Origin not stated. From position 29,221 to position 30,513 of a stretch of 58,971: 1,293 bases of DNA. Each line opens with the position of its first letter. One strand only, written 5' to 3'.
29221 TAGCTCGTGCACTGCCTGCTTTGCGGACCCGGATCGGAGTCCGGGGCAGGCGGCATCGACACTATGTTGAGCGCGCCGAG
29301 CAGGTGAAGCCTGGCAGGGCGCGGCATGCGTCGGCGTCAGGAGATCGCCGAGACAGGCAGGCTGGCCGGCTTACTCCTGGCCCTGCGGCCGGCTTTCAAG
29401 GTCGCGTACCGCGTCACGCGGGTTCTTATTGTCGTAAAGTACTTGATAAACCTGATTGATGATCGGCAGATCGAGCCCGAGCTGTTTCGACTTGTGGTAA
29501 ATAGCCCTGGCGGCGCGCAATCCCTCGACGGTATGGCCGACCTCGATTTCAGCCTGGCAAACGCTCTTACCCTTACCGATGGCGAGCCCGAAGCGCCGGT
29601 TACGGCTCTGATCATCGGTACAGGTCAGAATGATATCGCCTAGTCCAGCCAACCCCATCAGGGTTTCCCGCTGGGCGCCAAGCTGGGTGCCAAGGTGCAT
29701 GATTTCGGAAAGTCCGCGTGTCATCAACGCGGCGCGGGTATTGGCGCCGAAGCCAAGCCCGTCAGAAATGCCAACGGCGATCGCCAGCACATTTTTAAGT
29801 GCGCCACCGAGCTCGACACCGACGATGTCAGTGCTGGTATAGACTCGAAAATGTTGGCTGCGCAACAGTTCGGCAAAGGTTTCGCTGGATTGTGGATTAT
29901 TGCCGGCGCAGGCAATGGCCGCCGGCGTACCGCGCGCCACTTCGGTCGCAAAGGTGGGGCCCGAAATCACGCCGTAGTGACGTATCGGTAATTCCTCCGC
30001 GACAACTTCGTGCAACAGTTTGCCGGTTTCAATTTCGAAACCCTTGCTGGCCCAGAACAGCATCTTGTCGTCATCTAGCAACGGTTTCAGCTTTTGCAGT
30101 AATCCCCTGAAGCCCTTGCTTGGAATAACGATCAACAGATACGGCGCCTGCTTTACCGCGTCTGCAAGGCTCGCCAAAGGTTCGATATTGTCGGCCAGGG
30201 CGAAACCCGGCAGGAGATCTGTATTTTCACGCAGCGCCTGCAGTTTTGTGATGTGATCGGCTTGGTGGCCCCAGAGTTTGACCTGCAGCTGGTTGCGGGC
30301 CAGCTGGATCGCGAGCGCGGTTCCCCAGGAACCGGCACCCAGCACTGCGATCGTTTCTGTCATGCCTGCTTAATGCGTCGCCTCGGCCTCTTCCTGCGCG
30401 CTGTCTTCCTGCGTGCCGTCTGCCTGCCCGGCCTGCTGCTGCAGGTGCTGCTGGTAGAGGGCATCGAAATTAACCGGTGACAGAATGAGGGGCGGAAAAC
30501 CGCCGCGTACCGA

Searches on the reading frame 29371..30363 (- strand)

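Call 11: search_protein_families(library=pfam, proteins=[window:29371-30363:-], max_evalue=0.01)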
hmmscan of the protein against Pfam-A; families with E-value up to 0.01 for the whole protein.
window:29371-30363:- (330 aa): 7 families
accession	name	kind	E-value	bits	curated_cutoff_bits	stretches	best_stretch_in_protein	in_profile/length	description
PF07479.19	NAD_Gly3P_dh_C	-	2.1e-56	190.5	25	1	179-319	1-141/142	NAD-dependent glycerol-3-phosphate dehydrogenase C-terminus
PF01210.29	NAD_Gly3P_dh_N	-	5.8e-47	160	23.1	1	5-158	2-156/158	NAD-dependent glycerol-3-phosphate dehydrogenase N-terminus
PF20618.3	GPD_NAD_C_bact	-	4.8e-22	78.7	27.6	1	239-305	1-66/66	Bacterial GPD, NAD-dependent C-terminal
PF02558.23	ApbA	-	1.7e-05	24.9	22.2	1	5-103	1-97/150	Ketopantoate reductase PanE/ApbA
PF07991.19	KARI_N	-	6.6e-05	23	20.6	1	3-115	5-103/165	Acetohydroxy acid isomeroreductase, NADPH-binding domain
PF03446.21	NAD_binding_2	-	0.00034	21.1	21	1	4-130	1-117/161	NAD binding domain of 6-phosphogluconate dehydrogenase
PF03807.23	F420_oxidored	-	0.0016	19.5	21.6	1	4-96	1-83/94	NADP oxidoreductase coenzyme F420-dependent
